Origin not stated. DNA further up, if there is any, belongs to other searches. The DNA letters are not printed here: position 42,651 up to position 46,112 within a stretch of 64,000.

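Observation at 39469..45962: Head-to-head pair of paralogous cyclase-like / STAND-type NTPase / TPR giants with a substituted catalytic Asn and no output HTH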

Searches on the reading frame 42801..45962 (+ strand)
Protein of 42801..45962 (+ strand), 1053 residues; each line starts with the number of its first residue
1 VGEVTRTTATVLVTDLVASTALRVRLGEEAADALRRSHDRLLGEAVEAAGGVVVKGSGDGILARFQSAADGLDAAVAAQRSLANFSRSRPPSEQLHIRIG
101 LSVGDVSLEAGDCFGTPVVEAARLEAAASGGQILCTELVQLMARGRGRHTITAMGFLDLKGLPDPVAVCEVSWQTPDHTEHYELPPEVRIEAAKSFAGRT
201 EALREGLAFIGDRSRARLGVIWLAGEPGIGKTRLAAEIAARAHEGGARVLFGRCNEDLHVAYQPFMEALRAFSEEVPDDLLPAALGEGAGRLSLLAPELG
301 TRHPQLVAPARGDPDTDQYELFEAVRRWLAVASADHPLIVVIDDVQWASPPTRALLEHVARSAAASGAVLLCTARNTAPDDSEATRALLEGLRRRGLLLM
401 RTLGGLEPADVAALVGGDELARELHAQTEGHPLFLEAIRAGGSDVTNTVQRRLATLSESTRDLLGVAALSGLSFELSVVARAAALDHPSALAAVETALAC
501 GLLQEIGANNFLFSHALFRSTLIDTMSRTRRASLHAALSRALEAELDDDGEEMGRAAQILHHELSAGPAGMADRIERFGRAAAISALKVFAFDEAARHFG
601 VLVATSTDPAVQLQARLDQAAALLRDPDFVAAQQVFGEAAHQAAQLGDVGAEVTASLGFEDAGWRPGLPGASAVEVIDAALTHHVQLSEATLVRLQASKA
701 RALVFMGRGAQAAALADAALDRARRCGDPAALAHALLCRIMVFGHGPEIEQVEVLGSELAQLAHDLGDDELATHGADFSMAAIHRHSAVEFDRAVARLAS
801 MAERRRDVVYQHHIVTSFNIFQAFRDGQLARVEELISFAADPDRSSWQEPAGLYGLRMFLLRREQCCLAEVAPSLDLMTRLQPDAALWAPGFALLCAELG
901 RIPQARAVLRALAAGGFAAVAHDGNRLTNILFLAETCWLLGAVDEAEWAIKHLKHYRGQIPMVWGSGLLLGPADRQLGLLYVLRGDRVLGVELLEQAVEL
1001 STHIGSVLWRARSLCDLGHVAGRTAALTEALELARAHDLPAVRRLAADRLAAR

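Call 6: search_protein_families(library=pfam, proteins=[window:42801-45962:+], max_evalue=0.1)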
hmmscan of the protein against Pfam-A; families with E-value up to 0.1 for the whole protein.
window:42801-45962:+ (1053 aa): 10 families
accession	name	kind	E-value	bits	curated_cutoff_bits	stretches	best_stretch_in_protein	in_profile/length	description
PF13191.12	AAA_16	-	2.4e-22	80.7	32.6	1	196-369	2-164/167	AAA ATPase domain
PF13401.12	AAA_22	-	1.4e-06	29.1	27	1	219-359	6-104/130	AAA domain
PF05729.18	NACHT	-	7.9e-05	23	26.7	1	220-392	2-140/167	NACHT domain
PF00211.25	Guanylate_cyc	-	0.00032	20.8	21.9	1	9-161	9-172/183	Adenylate and Guanylate cyclase catalytic domain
PF13424.12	TPR_12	-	0.0024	18.4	30.1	1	974-1034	6-68/77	Tetratricopeptide repeat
PF24883.2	NPHP3_N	-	0.0046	17.6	24.8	1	219-257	23-61/164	Nephrocystin 3, N-terminal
PF20720.3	nSTAND3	-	0.0096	16.1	27.2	1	219-250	18-49/155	Novel STAND NTPase 3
PF01695.23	IstB_IS21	-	0.014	15.4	24.1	1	221-254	95-128/238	IstB-like ATP binding protein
PF07728.20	AAA_5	-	0.042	14.3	22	0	223-252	4-31/139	AAA domain (dynein-related subfamily)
PF13671.12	AAA_33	-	0.048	14.4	27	0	220-251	1-25/143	AAA domain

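Call 7: search_protein_families(library=ncbifam, proteins=[window:42801-45962:+], max_evalue=0.1)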
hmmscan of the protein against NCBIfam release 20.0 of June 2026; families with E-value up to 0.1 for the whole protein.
window:42801-45962:+ (1053 aa): 7 families
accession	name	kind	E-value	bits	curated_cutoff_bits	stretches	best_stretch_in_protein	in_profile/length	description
TIGR03903.1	TOMM_kin_cyc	equivalog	1.1e-19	69.8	705.75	1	28-599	311-914/1267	TOMM system kinase/cyclase fusion protein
NF058673.1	LipAdnlyCyLipJMY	equivalog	1.7e-14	53.4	800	1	5-169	292-447/449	bifunctional lipase/adenylate cyclase LipJ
TIGR04510.1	mod_pep_cyc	subfamily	8.5e-12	44.4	400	1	10-106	7-100/814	putative peptide modification system cyclase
NF005098.0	PRK06526.1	subfamily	0.0022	17.4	296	1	220-255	112-146/266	transposase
NF038214.1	IS21_help_AAA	equivalog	0.0038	17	200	1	221-256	93-128/232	IS21-like element helper ATPase IstB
TIGR03420.1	DnaA_homol_Hda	equivalog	0.012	15.2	194.8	0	219-271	39-90/226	DnaA regulatory inactivator Hda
TIGR04291.1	arsen_driv_ArsA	equivalog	0.044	12.5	650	0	209-253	311-355/565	arsenical pump-driving ATPase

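Call 9: search_protein_families(library=padloc, proteins=[window:42801-45962:+], max_evalue=0.1)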
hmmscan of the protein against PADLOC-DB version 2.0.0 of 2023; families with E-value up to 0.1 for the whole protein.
window:42801-45962:+ (1053 aa): 5 families
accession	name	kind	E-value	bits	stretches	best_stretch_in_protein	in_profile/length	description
PDLC00734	PycC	-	2.5e-05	21.5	1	6-108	187-296/374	Pycsar cyclase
PDLC02367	PycC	-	5.6e-05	20.7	1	7-79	42-114/226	-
PDLC00915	TRIP13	-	0.003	15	1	219-242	64-87/302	TRIP13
PDLC04140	mad8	-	0.034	11.6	0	221-257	30-68/314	mads_8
PDLC05079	PDC-S73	-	0.096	9.4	0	218-239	191-212/752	-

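Call 63: find_homologous_proteins(query=window:42801-45962:+, max_evalue=1e-100)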
Query window:42801-45962:+ (1053 aa): 285 proteins with E <= 1e-100 among 8000 candidates; the best 120 are listed.
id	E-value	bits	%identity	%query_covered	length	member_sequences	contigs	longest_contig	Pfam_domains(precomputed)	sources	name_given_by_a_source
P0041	0.0e+0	2274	100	100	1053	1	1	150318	PF13401.13,PF13191.13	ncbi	ncbi:MAG: ATP-binding protein [Acidimicrobiales bacterium]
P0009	1.2e-218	747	46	97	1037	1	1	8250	PF13401.13,PF00211.26,PF13191.13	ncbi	ncbi:MAG: ATP-binding protein [Acidimicrobiales bacterium]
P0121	3.5e-218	745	44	100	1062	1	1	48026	PF05729.19,PF13401.13,PF00211.26,PF13191.13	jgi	jgi:class 3 adenylate cyclase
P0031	2.8e-210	719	43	98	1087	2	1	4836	PF13424.13,PF00211.26,PF13191.13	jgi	jgi:class 3 adenylate cyclase/tetratricopeptide (TPR) repeat protein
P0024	3.2e-209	716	43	98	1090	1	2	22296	PF13424.13,PF00211.26,PF13191.13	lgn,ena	-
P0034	7.5e-204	698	42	98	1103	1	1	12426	PF00211.26,PF13191.13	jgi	-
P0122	1.3e-201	691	42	98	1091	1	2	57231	PF13424.13,PF13401.13,PF00211.26,PF13191.13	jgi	jgi:class 3 adenylate cyclase/tetratricopeptide (TPR) repeat protein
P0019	3.2e-194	666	43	96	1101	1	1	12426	PF13401.13,PF13191.13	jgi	-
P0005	1.7e-193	664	42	98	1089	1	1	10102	PF13401.13,PF13191.13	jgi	jgi:class 3 adenylate cyclase/tetratricopeptide (TPR) repeat protein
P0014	2.0e-192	660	40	98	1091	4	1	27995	PF13191.13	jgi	jgi:class 3 adenylate cyclase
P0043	2.3e-192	660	41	99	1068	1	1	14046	PF13401.13,PF13191.13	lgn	-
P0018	4.8e-192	659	41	96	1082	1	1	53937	PF13424.13,PF00211.26,PF13191.13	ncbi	-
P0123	1.0e-189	651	42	96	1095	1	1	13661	PF13424.13,PF00211.26,PF13191.13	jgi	jgi:class 3 adenylate cyclase/tetratricopeptide (TPR) repeat protein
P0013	1.6e-189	651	41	97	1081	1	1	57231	PF00211.26,PF13191.13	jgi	jgi:class 3 adenylate cyclase/tetratricopeptide (TPR) repeat protein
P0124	7.6e-189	648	41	96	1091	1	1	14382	PF13424.13,PF13191.13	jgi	jgi:class 3 adenylate cyclase/tetratricopeptide (TPR) repeat protein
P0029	1.1e-188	648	41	99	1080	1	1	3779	PF13424.13,PF00211.26,PF13191.13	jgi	jgi:class 3 adenylate cyclase/tetratricopeptide (TPR) repeat protein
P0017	2.4e-188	647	42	96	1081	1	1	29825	PF13424.13,PF00211.26,PF13191.13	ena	-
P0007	5.7e-187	642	41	97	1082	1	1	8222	PF13424.13,PF00211.26,PF13191.13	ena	-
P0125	5.6e-185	636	40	96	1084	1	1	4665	PF00211.26,PF13191.13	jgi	jgi:class 3 adenylate cyclase/tetratricopeptide (TPR) repeat protein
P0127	5.5e-176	606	39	96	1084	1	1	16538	PF13424.13,PF13401.13,PF00211.26,PF13191.13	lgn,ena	-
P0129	1.8e-172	594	38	96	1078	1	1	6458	PF13401.13,PF00211.26,PF13191.13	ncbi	-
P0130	8.3e-171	589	40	100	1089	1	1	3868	PF00211.26,PF13191.13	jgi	jgi:class 3 adenylate cyclase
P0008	1.1e-169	585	39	96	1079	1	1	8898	PF00211.26,PF13191.13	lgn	-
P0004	2.4e-168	581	38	96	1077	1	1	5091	PF13401.13,PF00211.26,PF13191.13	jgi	jgi:class 3 adenylate cyclase/tetratricopeptide (TPR) repeat protein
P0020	8.0e-168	579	38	96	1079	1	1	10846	PF13401.13,PF00211.26,PF13191.13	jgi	jgi:class 3 adenylate cyclase/tetratricopeptide (TPR) repeat protein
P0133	8.4e-166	572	38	98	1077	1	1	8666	PF00211.26,PF13191.13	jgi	jgi:class 3 adenylate cyclase/tetratricopeptide (TPR) repeat protein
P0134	2.5e-165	571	37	100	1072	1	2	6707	PF17874.8,PF13424.13,PF13401.13,PF00211.26,PF13191.13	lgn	-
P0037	4.5e-165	570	40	97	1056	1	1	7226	PF00211.26,PF13191.13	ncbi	ncbi:MAG: ATP-binding protein [Acidimicrobiales bacterium]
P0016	2.9e-163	564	37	98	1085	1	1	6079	PF13401.13,PF00211.26,PF13191.13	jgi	jgi:class 3 adenylate cyclase/tetratricopeptide (TPR) repeat protein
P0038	3.3e-163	563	40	98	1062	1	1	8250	PF13401.13,PF00211.26,PF13191.13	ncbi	ncbi:MAG: ATP-binding protein [Acidimicrobiales bacterium]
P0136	9.5e-163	562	37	98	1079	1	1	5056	PF13401.13,PF00211.26,PF13191.13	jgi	jgi:class 3 adenylate cyclase/tetratricopeptide (TPR) repeat protein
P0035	2.0e-161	558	38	96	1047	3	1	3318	PF13401.13,PF00211.26,PF13191.13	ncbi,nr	ncbi:MAG TPA: AAA family ATPase, partial [Acidimicrobiales bacterium]|nr:AAA family ATPase [Acidimic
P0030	8.0e-161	556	37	96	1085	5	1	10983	PF13401.13,PF00211.26,PF13191.13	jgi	jgi:class 3 adenylate cyclase/predicted ATPase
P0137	1.9e-160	554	37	96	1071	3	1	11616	PF13424.13,PF00211.26,PF13191.13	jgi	jgi:class 3 adenylate cyclase/tetratricopeptide (TPR) repeat protein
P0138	2.1e-160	554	37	99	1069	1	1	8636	PF13401.13,PF00211.26,PF13191.13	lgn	-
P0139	8.1e-159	549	37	96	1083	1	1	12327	PF13401.13,PF00211.26,PF13191.13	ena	-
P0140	1.0e-157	545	43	77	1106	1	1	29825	PF00211.26,PF13191.13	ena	-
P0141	5.4e-157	543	36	99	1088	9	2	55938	PF13401.13,PF00211.26,PF13191.13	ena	-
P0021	1.5e-156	541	38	96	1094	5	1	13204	PF13401.13,PF00211.26,PF13191.13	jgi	jgi:class 3 adenylate cyclase/tetratricopeptide (TPR) repeat protein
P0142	1.4e-155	538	37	98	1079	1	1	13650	PF13401.13,PF00211.26,PF13191.13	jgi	jgi:class 3 adenylate cyclase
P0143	9.1e-155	536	37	98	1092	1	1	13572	PF13401.13,PF00211.26,PF13191.13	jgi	jgi:class 3 adenylate cyclase/tetratricopeptide (TPR) repeat protein/RecA/RadA recombinase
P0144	2.6e-149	518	37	96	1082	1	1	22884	PF13424.13,PF13401.13,PF00211.26,PF13191.13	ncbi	-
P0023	2.6e-149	517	49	51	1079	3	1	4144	PF13401.13,PF00211.26,PF13191.13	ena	-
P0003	2.7e-149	517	38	96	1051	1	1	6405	PF00515.35,PF00211.26,PF07719.24,PF13191.13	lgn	-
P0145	3.1e-142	494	34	67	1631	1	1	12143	PF13604.13,PF24883.3,PF13245.13,PF05729.19,PF13401.13,PF00211.26,PF01637.25,PF25199.2,PF20720.4,PF13191.13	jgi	jgi:predicted ATPase/class 3 adenylate cyclase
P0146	2.0e-138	481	44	52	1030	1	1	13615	PF13424.13,PF13401.13,PF00211.26,PF13191.13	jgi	jgi:class 3 adenylate cyclase/tetratricopeptide (TPR) repeat protein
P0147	6.7e-137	476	48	52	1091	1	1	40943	PF13401.13,PF00211.26,PF13191.13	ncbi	ncbi:MAG: ATP-binding protein [Acidimicrobiales bacterium]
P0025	4.5e-136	474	36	96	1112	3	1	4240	PF00211.26,PF13191.13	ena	-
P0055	2.4e-133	465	42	68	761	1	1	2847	PF13401.13,PF00211.26,PF25199.2,PF13191.13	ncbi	ncbi:MAG: ATP-binding protein, partial [Acidimicrobiales bacterium]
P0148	8.8e-133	463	37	97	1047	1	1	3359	PF13401.13,PF00211.26,PF13191.13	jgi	jgi:class 3 adenylate cyclase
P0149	1.1e-131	459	36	96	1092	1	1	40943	PF00211.26,PF13191.13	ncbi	ncbi:MAG: ATP-binding protein [Acidimicrobiales bacterium]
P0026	5.7e-130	453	34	13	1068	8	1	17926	PF13401.13,PF00211.26,PF13191.13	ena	-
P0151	2.4e-128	448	40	68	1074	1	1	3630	PF13401.13,PF00211.26,PF13191.13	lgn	-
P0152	1.2e-126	442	41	70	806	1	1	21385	PF00211.26,PF13191.13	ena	-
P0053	4.7e-126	441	35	96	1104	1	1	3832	PF13401.13,PF00211.26,PF13191.13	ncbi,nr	ncbi:MAG: AAA family ATPase [Actinobacteria bacterium]|nr:AAA family ATPase [Actinomycetota bacteriu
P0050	1.8e-125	439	35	98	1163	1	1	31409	PF00196.26,PF13401.13,PF00211.26,PF13191.13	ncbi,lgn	-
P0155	2.1e-125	438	34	99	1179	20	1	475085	PF00196.26,PF13424.13,PF13401.13,PF00211.26,PF13191.13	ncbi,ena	-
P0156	2.0e-124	435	37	91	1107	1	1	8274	PF13401.13,PF00211.26,PF13191.13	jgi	jgi:class 3 adenylate cyclase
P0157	3.5e-124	434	35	96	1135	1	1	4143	PF13401.13,PF00211.26,PF13191.13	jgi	-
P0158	4.4e-124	434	35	91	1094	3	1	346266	PF13401.13,PF00211.26,PF13191.13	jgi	-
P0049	8.5e-124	433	41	64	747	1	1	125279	PF13401.13,PF00211.26,PF25199.2,PF13191.13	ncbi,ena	-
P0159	1.3e-123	432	34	93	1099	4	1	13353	PF13401.13,PF00211.26,PF13191.13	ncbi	-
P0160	1.9e-123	432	35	95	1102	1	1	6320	PF13424.13,PF13401.13,PF00211.26,PF13191.13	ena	-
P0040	2.6e-123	431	35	96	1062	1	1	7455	PF13401.13,PF00211.26,PF13191.13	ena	-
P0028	5.2e-123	430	32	13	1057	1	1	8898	PF00211.26,PF13191.13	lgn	-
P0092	9.7e-123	430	35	96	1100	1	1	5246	PF00211.26,PF13191.13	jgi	jgi:class 3 adenylate cyclase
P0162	2.8e-122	428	33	99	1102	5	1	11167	PF14559.13,PF00211.26,PF13191.13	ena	-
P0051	9.3e-122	426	44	58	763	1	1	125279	PF13401.13,PF00211.26,PF13191.13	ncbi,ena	-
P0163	3.1e-121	425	35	92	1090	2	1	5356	PF13401.13,PF00211.26,PF13191.13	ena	-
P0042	1.3e-120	422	34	98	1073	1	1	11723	PF24883.3,PF13401.13,PF00211.26,PF25199.2,PF13191.13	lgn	-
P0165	1.4e-120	422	44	57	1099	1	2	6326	PF13401.13,PF00211.26,PF13191.13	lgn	-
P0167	2.5e-120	422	37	87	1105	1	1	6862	PF13401.13,PF00211.26,PF13191.13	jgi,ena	-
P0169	4.4e-120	421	35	95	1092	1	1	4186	PF13401.13,PF00211.26,PF13191.13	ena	-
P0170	6.9e-120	420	35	91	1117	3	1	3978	PF13401.13,PF00211.26,PF13191.13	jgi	-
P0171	8.6e-120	420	35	89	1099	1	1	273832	PF13401.13,PF00211.26,PF13191.13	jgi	jgi:class 3 adenylate cyclase/tetratricopeptide (TPR) repeat protein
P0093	9.6e-120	420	42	53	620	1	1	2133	PF13401.13,PF00211.26,PF13191.13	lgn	-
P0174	2.0e-119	419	34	98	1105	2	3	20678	PF13401.13,PF00211.26,PF13191.13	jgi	jgi:class 3 adenylate cyclase/tetratricopeptide (TPR) repeat protein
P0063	5.8e-119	417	34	98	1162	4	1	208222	PF00196.26,PF13424.13,PF00211.26,PF13191.13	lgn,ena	-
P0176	9.1e-119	416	39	73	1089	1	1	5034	PF13424.13,PF13401.13,PF00211.26,PF13191.13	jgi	-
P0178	1.3e-118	416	45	58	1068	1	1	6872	PF00211.26,PF13191.13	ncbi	-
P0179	2.4e-118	415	35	93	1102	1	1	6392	PF00211.26,PF13191.13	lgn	-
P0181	1.2e-117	413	34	98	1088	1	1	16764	PF13401.13,PF00211.26,PF13191.13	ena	-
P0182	1.4e-117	413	37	87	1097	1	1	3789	PF13401.13,PF00211.26,PF13191.13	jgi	-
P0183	1.5e-117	412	34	96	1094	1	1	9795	PF13424.13,PF13401.13,PF00211.26,PF13191.13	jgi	jgi:class 3 adenylate cyclase/tetratricopeptide (TPR) repeat protein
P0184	1.9e-117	412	45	45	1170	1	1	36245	PF13401.13,PF00211.26,PF13191.13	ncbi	-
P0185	2.3e-117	412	35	96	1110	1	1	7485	PF13401.13,PF00211.26,PF13191.13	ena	-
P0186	2.5e-117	412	33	99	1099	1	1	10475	PF13424.13,PF13401.13,PF00211.26,PF13191.13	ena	-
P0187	3.0e-117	411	35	90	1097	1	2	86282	PF13401.13,PF00211.26,PF13191.13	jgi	jgi:class 3 adenylate cyclase/tetratricopeptide (TPR) repeat protein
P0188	4.0e-117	411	37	86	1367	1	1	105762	PF03704.24,PF00486.35,PF13401.13,PF00211.26,PF13191.13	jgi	jgi:DNA-binding SARP family transcriptional activator/tetratricopeptide (TPR) repeat protein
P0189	5.5e-117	410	36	86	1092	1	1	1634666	PF13401.13,PF00211.26,PF13191.13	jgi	jgi:class 3 adenylate cyclase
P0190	6.6e-117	410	34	97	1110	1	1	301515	PF13424.13,PF13401.13,PF00211.26,PF07719.24,PF13191.13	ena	-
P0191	6.6e-117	410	34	96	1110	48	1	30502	PF13424.13,PF13401.13,PF00211.26,PF07719.24,PF13191.13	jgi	jgi:class 3 adenylate cyclase/tetratricopeptide (TPR) repeat protein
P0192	7.5e-117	410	33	96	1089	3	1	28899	PF13401.13,PF00211.26,PF13191.13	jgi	jgi:class 3 adenylate cyclase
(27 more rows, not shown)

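Call 83: find_encoding_contigs(protein=P0121, flank=10000, max_places=2)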
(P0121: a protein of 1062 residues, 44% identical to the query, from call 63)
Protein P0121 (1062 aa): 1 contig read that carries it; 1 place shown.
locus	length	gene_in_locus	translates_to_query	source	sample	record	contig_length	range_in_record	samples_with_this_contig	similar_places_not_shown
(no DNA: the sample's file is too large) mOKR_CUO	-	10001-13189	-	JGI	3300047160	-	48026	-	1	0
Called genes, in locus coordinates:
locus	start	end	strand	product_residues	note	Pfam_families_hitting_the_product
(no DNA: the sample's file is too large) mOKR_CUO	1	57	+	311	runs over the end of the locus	PF00294:PfkB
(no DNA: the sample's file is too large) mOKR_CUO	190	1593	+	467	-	-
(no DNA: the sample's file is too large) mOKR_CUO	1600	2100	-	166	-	PF04073:tRNA_edit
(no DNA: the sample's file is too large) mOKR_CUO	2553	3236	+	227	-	-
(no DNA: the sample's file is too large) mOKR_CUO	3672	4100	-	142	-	-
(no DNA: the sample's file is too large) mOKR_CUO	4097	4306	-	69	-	-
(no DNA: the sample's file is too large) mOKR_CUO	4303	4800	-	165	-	PF00440:TetR_N (faint)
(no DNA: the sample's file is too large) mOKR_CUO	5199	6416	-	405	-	PF02771:Acyl-CoA_dh_N, PF00441:Acyl-CoA_dh_1 (weak), PF08028:Acyl-CoA_dh_2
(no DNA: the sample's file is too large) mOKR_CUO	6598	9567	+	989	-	PF13191:AAA_16, PF00196:GerE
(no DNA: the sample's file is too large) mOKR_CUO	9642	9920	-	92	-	PF14026:SCO4226-like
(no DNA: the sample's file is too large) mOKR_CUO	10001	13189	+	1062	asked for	PF00211:Guanylate_cyc, PF13191:AAA_16, PF05729:NACHT (faint), PF13401:AAA_22 (weak)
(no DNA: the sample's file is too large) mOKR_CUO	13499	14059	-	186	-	-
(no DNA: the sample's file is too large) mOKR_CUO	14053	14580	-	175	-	PF04542:Sigma70_r2, PF08281:Sigma70_r4_2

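Call 84: find_encoding_contigs(protein=P0147, flank=10000, max_places=2)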
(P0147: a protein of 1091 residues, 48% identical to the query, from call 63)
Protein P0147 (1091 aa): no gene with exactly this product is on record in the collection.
